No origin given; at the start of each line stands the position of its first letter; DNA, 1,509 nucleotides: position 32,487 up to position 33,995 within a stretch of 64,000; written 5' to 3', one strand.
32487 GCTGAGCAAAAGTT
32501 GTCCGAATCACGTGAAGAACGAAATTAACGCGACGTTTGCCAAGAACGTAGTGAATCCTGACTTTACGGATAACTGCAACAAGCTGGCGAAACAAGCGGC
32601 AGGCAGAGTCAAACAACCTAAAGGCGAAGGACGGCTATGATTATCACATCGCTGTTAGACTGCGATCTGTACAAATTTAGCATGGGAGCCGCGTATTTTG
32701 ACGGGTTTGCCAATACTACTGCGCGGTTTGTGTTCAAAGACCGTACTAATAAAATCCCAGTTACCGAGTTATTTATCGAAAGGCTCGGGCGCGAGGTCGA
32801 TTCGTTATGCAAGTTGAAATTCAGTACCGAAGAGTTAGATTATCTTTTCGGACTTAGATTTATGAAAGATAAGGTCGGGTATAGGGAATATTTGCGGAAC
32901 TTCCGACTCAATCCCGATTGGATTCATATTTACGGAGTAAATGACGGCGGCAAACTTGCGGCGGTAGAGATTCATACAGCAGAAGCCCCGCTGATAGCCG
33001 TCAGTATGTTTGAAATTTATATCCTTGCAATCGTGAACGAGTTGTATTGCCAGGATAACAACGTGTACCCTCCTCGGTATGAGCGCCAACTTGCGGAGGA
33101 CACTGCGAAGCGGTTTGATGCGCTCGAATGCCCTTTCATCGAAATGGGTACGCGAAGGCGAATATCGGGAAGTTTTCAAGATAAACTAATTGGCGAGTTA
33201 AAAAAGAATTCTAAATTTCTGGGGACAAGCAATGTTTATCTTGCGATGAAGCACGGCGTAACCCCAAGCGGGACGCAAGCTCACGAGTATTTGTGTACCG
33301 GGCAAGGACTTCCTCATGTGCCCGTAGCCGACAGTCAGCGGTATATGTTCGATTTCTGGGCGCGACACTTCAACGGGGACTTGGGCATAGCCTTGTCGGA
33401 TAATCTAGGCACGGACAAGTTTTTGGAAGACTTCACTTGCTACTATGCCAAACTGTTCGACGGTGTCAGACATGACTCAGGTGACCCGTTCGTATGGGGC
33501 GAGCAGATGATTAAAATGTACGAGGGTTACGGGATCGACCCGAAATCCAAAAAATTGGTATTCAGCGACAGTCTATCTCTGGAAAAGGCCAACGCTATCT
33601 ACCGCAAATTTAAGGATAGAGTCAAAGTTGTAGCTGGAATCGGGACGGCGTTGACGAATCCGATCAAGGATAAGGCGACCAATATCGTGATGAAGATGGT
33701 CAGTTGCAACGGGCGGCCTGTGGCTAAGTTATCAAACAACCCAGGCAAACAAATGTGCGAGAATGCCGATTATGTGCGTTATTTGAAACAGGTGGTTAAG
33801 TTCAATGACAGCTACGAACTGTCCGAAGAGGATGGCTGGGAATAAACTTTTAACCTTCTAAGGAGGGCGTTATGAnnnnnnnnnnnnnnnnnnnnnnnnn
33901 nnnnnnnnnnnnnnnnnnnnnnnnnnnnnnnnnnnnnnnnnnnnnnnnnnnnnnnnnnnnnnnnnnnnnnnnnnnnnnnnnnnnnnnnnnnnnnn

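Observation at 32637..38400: Phage-encoded deamidated NAD+ salvage route (PncB - NadE - NMNAT/Nudix - PncA, plus a second PncA at 15242-16189)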

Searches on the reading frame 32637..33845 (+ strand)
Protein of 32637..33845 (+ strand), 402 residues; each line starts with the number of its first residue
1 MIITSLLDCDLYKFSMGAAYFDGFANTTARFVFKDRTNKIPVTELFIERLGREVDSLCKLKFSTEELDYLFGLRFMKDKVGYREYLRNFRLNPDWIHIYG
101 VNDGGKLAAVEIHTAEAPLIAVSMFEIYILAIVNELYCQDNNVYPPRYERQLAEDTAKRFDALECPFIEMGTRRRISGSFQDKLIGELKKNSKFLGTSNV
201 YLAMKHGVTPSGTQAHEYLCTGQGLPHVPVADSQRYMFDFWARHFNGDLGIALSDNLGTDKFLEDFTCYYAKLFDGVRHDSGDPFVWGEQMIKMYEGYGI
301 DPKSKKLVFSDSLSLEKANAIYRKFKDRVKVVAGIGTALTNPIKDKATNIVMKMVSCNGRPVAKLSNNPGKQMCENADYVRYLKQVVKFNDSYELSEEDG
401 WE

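Call 4: search_protein_families(library=pfam, proteins=[window:32637-33845:+], max_evalue=0.01)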
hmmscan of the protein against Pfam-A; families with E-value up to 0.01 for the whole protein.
window:32637-33845:+ (402 aa): 2 families
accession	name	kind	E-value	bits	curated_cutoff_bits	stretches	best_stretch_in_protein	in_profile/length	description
PF04095.22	NAPRTase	-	2.8e-61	207.7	20.8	1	167-387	3-235/239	Nicotinate phosphoribosyltransferase (NAPRTase) family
PF17767.7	NAPRTase_N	-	4.4e-22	79.2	32.6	1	7-134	1-125/125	Nicotinate phosphoribosyltransferase (NAPRTase) N-terminal domain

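Call 5: search_protein_families(library=ncbifam, proteins=[window:32637-33845:+], max_evalue=0.01)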
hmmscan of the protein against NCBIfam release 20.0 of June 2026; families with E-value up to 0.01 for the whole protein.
window:32637-33845:+ (402 aa): 9 families
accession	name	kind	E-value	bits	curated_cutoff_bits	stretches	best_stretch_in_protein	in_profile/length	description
NF003704.0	PRK05321.1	subfamily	2.6e-128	428.4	379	1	1-391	8-393/398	nicotinate phosphoribosyltransferase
TIGR01514.1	NAPRTase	equivalog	2.4e-107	359.5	269.55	1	2-387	1-396/399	nicotinate phosphoribosyltransferase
TIGR01513.1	NAPRTase_put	equivalog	1.3e-22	80.3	297.4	1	7-377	2-348/452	nicotinate phosphoribosyltransferase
NF006696.0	PRK09243.1-3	equivalog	2e-16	59.7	503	1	6-368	13-348/451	nicotinate phosphoribosyltransferase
NF006695.0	PRK09243.1-2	equivalog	1.4e-14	53.7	469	1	5-373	6-355/480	nicotinate phosphoribosyltransferase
NF006694.0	PRK09243.1-1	equivalog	1.5e-11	43.7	663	1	7-372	9-354/485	nicotinate phosphoribosyltransferase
NF009131.0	PRK12484.1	equivalog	2.6e-11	42.9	330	1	7-368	8-343/455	nicotinate phosphoribosyltransferase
NF006697.0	PRK09243.1-4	equivalog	1.5e-09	37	776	1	7-219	11-206/488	nicotinate phosphoribosyltransferase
NF006698.0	PRK09243.1-5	equivalog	4e-08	32.4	531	1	6-368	17-345/440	nicotinate phosphoribosyltransferase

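Call 17: find_encoding_contigs(protein=window:32637-33845:+, flank=10000, max_places=6)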
Protein window:32637-33845:+ (402 aa): 8 contigs read that carry it; 6 places shown.
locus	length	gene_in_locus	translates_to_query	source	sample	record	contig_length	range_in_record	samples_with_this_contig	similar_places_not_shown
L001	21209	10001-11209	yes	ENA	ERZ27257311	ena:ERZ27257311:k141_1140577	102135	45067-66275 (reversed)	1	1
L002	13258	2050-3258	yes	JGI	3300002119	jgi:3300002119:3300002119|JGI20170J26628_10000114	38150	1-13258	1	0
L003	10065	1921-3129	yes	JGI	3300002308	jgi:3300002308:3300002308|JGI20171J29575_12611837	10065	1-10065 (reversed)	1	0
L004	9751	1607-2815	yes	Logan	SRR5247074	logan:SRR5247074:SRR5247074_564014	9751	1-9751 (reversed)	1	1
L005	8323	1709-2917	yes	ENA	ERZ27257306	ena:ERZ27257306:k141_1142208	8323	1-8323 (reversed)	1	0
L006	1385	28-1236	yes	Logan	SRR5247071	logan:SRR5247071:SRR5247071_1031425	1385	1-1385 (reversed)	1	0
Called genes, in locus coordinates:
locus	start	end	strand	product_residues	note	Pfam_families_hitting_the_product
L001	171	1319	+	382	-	-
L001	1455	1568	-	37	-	-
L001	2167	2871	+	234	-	PF00684:DnaJ_CXXCXGXG (faint), PF25433:DUF7895 (weak)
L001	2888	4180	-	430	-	-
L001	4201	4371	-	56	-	-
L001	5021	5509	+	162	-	-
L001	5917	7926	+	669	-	-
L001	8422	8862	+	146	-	-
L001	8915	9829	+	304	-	PF01145:Band_7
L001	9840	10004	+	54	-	-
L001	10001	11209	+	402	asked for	PF17767:NAPRTase_N, PF04095:NAPRTase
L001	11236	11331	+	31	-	-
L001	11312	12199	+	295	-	PF02540:NAD_synthase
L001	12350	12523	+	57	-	-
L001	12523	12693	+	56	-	-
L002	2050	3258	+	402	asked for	PF17767:NAPRTase_N, PF04095:NAPRTase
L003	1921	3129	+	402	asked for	PF17767:NAPRTase_N, PF04095:NAPRTase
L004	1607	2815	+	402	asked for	PF17767:NAPRTase_N, PF04095:NAPRTase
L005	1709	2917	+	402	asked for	PF17767:NAPRTase_N, PF04095:NAPRTase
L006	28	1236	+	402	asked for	PF17767:NAPRTase_N, PF04095:NAPRTase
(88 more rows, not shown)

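Call 18: find_related_loci(query=window:32637-33842:+, collection=viral_contigs, flank=10000)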
Query window:32637-33842:+ (402 aa) in viral_contigs; peptide patterns used: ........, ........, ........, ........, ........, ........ (x = any residue, [..] = any of these).
4 stretches matched a pattern; 1 encode a relative of the query (tblastn E <= 1e-3); 1 distinct loci.
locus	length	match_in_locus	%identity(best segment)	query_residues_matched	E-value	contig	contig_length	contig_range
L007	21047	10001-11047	37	2-356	1e-58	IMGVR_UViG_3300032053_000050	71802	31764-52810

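Call 22: search_protein_families(library=phrogs, proteins=[window:32637-33845:+], max_evalue=0.01)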
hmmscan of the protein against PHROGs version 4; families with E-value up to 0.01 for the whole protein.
window:32637-33845:+ (402 aa): 1 family
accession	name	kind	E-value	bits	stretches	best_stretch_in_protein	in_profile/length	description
phrog_448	-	other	5.7e-18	66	1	3-372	13-433/500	nicotinamide phosphoribosyl transferase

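Call 28: search_solved_structures(query=window:32637-33842:+, max_evalue=0.00001, show_alignments=1)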
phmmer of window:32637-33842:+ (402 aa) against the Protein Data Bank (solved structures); distinct sequences matched with E-value up to 0.00001: 6.
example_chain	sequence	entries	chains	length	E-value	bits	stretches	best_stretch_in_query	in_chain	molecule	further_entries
1yir_A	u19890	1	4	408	4.8e-71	243.3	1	2-389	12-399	Nicotinate phosphoribosyltransferase 2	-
3os4_A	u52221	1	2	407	4.6e-70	240.1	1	2-386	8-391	Nicotinate phosphoribosyltransferase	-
4hl7_A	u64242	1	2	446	1.3e-52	182.6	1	2-385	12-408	Nicotinate phosphoribosyltransferase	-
2im5_A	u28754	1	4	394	5.8e-50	173.9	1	2-358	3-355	Nicotinate phosphoribosyltransferase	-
1vlp_A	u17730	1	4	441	8.5e-43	150.3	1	2-386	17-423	nicotinate phosphoribosyltransferase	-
1ybe_A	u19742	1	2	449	1.6e-32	116.4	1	2-385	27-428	Nicotinate phosphoribosyltransferase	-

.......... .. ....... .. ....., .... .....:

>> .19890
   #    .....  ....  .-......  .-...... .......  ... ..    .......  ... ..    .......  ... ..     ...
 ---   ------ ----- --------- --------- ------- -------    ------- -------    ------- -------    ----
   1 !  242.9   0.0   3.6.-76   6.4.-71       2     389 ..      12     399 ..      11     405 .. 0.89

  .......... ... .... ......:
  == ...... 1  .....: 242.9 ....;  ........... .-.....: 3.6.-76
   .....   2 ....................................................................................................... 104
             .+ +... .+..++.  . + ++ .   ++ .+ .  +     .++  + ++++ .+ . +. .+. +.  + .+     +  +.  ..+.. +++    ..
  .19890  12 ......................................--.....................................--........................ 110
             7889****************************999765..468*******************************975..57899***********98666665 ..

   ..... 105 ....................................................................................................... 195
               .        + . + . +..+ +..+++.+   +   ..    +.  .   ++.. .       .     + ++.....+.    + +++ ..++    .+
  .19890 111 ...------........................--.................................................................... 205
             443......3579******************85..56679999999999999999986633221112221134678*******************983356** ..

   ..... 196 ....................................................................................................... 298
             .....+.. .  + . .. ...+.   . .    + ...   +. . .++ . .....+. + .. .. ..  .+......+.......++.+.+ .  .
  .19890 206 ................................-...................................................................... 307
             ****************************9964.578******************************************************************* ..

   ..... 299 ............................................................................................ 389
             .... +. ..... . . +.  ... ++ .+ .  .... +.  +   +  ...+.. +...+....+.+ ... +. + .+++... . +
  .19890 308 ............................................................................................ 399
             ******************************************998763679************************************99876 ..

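Call 47: search_dna_similar(query=window:32637-33842:+, collection=phages, mode=protein, max_rows=30, max_evalue=1e-10)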
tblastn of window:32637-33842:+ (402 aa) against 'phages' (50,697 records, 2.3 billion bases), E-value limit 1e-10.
Records with a match: 13; places in all: 13; records where one place covers at least 80% of the query: 13.
Best place of each record, by identity: <60% 13.
By first word of the organism name: uncultured 4; Bacteriophage 3; Acinetobacter 2; Agrobacterium 2; Moraxella 1; Sinorhizobium 1.
By host as written in the record: - 9; Agrobacterium tumefaciens C58 2; Moraxella catarrhalis 1; Sinohrizobium meliloti NRRL L-50 1.
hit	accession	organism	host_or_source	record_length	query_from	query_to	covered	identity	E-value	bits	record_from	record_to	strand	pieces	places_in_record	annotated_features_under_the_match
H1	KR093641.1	Moraxella phage Mcat17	Moraxella catarrhalis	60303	2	386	96%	42.9%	1e-87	295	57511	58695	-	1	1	none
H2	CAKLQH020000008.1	Acinetobacter phage MD-2021a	not known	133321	2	391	97%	40.8%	6e-82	279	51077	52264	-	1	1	pncB: nicotinate phosphoribosyltransferase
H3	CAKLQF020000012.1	Acinetobacter phage MD-2021a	not known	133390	2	391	97%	40.8%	6e-82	279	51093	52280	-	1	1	pncB: nicotinate phosphoribosyltransferase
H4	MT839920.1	Bacteriophage sp.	human fecal samples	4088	1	372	93%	37.2%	1e-58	211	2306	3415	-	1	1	record has no annotation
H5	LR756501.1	uncultured phage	metagenomic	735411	2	390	97%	34.8%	4e-50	187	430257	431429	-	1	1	record has no annotation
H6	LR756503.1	uncultured phage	metagenomic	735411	2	390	97%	34.8%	4e-50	187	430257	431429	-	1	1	record has no annotation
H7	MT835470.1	Bacteriophage sp.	human fecal samples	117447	1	375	93%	35.8%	6e-53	195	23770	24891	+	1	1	record has no annotation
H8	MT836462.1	Bacteriophage sp.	human fecal samples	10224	2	378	94%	35.5%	1e-52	194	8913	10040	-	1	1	record has no annotation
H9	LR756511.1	uncultured phage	metagenomic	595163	2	372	92%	35.8%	5e-55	201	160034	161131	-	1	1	record has no annotation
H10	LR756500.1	uncultured phage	metagenomic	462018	2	373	93%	35.1%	1e-52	194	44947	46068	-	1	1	record has no annotation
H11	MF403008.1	Agrobacterium phage Atu_ph07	Agrobacterium tumefaciens C58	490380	2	382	95%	31.2%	5e-40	157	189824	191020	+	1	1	nicotinate phosphoribosyltransferase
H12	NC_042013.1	Agrobacterium phage Atu_ph07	Agrobacterium tumefaciens C58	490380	2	382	95%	31.2%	5e-40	157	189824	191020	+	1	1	nicotinate phosphoribosyltransferase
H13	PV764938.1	Sinorhizobium phage Phosso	Sinohrizobium meliloti NRRL L-50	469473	2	382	95%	30.7%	9e-39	154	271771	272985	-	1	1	nicotinate phosphoribosyltransferase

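Call 48: get_annotated_region(hit=H11, flank=8000)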
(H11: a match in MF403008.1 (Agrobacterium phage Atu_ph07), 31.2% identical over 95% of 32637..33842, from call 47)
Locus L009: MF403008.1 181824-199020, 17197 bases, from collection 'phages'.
description: Agrobacterium phage Atu_ph07, complete genome.
organism: Agrobacterium phage Atu_ph07 (NCBI taxid 2024264)
taxonomy: Viruses; Duplodnaviria; Heunggongvirae; Uroviricota; Caudoviricetes; Polybotosvirus; Polybotosvirus Atuph07
host: Agrobacterium tumefaciens C58; source: -; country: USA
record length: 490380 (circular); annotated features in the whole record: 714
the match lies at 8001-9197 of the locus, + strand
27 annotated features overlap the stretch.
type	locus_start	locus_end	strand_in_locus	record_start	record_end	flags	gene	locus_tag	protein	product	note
CDS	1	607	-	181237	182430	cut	-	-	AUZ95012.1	hypothetical protein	-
CDS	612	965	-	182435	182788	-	-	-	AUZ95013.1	hypothetical protein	-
CDS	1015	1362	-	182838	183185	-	-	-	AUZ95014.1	hypothetical protein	-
CDS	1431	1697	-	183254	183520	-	-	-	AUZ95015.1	hypothetical protein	-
CDS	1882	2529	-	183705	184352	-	-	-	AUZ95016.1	hypothetical protein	-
CDS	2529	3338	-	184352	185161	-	-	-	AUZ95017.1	adenine-specific methyltransferase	-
CDS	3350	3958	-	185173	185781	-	-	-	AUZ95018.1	hypothetical protein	-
CDS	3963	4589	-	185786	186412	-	-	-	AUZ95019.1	hypothetical protein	-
CDS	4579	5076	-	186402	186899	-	-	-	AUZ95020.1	ADP-ribose pyrophosphatase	-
CDS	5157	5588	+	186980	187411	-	-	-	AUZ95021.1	hypothetical protein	-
CDS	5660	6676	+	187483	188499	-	-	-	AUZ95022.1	EF hand domain/PKD domain protein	-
CDS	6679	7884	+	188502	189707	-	-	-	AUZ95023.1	hypothetical protein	-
CDS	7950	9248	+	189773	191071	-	-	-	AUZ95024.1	nicotinate phosphoribosyltransferase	-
CDS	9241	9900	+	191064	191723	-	-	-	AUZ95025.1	hypothetical protein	-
CDS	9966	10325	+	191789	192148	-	-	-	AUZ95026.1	hypothetical protein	-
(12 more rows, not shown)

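Call 49: get_annotated_region(hit=H2, flank=6000)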
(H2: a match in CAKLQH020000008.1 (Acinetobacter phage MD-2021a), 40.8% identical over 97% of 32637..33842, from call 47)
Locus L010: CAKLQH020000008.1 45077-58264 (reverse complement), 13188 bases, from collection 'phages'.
description: Acinetobacter phage MD-2021a strain 5899STDY8049191 genome assembly, contig: ERS3583567SCcontig000008, whole genome shotgun sequence.
organism: Acinetobacter phage MD-2021a (NCBI taxid 2899278)
taxonomy: Viruses; Duplodnaviria; Heunggongvirae; Uroviricota; Caudoviricetes
host: -; source: not known; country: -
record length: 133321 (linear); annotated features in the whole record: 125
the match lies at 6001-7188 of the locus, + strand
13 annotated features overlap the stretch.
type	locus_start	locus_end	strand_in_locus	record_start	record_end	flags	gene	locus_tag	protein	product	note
CDS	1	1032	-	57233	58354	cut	ribB_2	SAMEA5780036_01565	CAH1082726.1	3,4-dihydroxy-2-butanone 4-phosphate synthase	-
CDS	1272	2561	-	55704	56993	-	-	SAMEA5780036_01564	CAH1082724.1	Uncharacterised protein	-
CDS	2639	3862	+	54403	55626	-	serB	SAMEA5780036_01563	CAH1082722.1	phosphoserine phosphatase SerB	-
CDS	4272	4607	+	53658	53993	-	-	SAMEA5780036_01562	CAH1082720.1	Uncharacterised protein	-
CDS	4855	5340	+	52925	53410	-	-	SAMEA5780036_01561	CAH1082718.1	Uncharacterised protein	-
CDS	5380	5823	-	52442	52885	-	dtd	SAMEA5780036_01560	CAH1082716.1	D-tyrosyl-tRNA(Tyr) deacylase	-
CDS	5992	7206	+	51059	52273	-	pncB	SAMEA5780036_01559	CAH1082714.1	nicotinate phosphoribosyltransferase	-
CDS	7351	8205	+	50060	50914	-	sseA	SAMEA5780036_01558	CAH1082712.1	3-mercaptopyruvate sulfurtransferase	-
CDS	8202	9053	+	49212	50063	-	psd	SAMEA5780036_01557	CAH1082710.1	phosphatidylserine decarboxylase proenzyme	-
CDS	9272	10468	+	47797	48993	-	-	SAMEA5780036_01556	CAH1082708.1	secretory lipase family protein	-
CDS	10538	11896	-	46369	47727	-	phoR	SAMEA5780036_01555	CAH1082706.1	phosphate regulon sensor protein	-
CDS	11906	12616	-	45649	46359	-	phoB_3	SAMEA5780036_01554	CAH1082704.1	phosphate regulon two-component system, response regulator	-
CDS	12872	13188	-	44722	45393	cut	-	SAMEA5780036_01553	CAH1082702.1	DNA-binding transcriptional regulator EnvR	-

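Call 50: get_annotated_region(hit=H5, flank=20000)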
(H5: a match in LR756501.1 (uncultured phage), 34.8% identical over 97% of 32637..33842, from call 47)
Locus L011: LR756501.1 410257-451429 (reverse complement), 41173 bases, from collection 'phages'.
description: uncultured phage genome assembly, chromosome: 1.
organism: uncultured phage (NCBI taxid 278008)
taxonomy: Viruses; environmental samples
host: -; source: metagenomic; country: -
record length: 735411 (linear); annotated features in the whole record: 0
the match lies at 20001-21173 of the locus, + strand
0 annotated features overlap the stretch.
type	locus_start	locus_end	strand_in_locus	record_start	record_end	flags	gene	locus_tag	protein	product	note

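Call 51: get_annotated_region(hit=H9, flank=20000)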
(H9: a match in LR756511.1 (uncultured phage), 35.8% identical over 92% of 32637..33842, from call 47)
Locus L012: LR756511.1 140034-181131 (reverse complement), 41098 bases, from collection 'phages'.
description: uncultured phage genome assembly, chromosome: 1.
organism: uncultured phage (NCBI taxid 278008)
taxonomy: Viruses; environmental samples
host: -; source: metagenomic; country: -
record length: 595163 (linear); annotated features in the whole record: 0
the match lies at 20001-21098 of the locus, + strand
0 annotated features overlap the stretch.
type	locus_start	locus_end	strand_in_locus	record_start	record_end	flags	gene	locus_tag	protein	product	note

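Call 52: get_annotated_region(hit=H10, flank=20000)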
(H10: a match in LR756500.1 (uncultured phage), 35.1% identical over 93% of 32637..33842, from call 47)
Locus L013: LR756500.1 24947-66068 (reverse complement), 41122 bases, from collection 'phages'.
description: uncultured phage genome assembly, chromosome: 1.
organism: uncultured phage (NCBI taxid 278008)
taxonomy: Viruses; environmental samples
host: -; source: metagenomic; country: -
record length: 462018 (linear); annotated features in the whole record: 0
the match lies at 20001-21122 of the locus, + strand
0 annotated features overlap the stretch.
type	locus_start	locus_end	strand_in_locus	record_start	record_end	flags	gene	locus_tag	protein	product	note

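Call 53: get_annotated_region(hit=H7, flank=20000)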
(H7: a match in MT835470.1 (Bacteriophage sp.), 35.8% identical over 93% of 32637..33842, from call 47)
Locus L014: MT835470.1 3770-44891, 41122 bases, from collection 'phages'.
description: UNVERIFIED: Bacteriophage sp. clone scaffold_2 genomic sequence.
organism: Bacteriophage sp. (NCBI taxid 38018)
taxonomy: Viruses
host: -; source: human fecal samples; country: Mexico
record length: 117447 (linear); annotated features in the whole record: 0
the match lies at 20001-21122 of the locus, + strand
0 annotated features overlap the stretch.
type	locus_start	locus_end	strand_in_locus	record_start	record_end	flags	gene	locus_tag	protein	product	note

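Call 58: search_protein_families(library=pfam, proteins=[L014:18199-18903:+, L014:19139-19717:+, L014:20001-21164:+, L014:21161-22159:+, L014:22152-23255:+, L014:23500-24075:+, L014:24103-24657:+, L014:24654-25199:+, L014:26132-27037:+, L014:19708-20004:+], max_evalue=0.001)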
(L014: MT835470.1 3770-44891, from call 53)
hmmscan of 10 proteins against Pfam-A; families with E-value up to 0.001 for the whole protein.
L014:18199-18903:+ (234 aa): 2 families
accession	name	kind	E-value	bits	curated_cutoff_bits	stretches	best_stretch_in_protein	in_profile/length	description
PF00149.33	Metallophos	-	1.6e-09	39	21.5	1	1-200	1-190/191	Calcineurin-like phosphoesterase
PF12850.12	Metallophos_2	-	0.00055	20.4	27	0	1-200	1-118/154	Calcineurin-like phosphoesterase superfamily domain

L014:19139-19717:+ (192 aa): 1 family
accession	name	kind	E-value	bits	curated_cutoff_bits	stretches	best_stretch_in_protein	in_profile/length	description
PF00857.26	Isochorismatase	-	1.6e-06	28.8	27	1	4-173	2-150/175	Isochorismatase domain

L014:20001-21164:+ (387 aa): 2 families
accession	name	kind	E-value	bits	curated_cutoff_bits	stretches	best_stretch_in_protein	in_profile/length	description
PF04095.22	NAPRTase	-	3.7e-51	174.6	20.8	1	159-372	1-221/239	Nicotinate phosphoribosyltransferase (NAPRTase) family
PF17767.7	NAPRTase_N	-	7.2e-30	104.3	32.6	1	7-127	1-125/125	Nicotinate phosphoribosyltransferase (NAPRTase) N-terminal domain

L014:21161-22159:+ (332 aa): 1 family
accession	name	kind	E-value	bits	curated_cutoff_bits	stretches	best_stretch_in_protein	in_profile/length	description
PF02540.23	NAD_synthase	-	2e-34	119.3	21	1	11-265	3-205/242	NAD synthase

L014:22152-23255:+ (367 aa): 3 families
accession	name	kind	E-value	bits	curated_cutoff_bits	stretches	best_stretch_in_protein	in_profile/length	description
PF00004.35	AAA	-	4.7e-11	43.7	21.2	1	196-316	2-130/131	ATPase family associated with various cellular activities (AAA)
PF01443.25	Viral_helicase1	-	6.3e-05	23.3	21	1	196-221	2-22/228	Viral superfamily 1 RNA helicase core domain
PF20720.3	nSTAND3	-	0.00036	20.7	27.2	1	190-296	15-114/155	Novel STAND NTPase 3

L014:23500-24075:+ (191 aa): 1 family
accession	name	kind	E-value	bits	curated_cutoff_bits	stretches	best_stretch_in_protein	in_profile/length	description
PF01467.32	CTP_transf_like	-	6.5e-06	26.8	21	1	5-163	1-131/133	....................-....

L014:24103-24657:+ (184 aa): 1 family
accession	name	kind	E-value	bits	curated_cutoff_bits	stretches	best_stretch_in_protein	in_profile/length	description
PF00293.34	NUDIX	-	1.6e-13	51.3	21.1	1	26-162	6-131/134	NUDIX domain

L014:24654-25199:+ (181 aa): 0 families

L014:26132-27037:+ (301 aa): 2 families
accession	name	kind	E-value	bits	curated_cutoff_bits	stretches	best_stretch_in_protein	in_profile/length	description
PF18143.6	HAD_SAK_2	-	7.8e-27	94.8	27.5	1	7-139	1-139/139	HAD domain in Swiss Army Knife RNA repair proteins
PF09424.15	YqeY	-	8.2e-21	75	27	1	154-298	2-141/143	Yqey-like protein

L014:19708-20004:+ (98 aa): 0 families
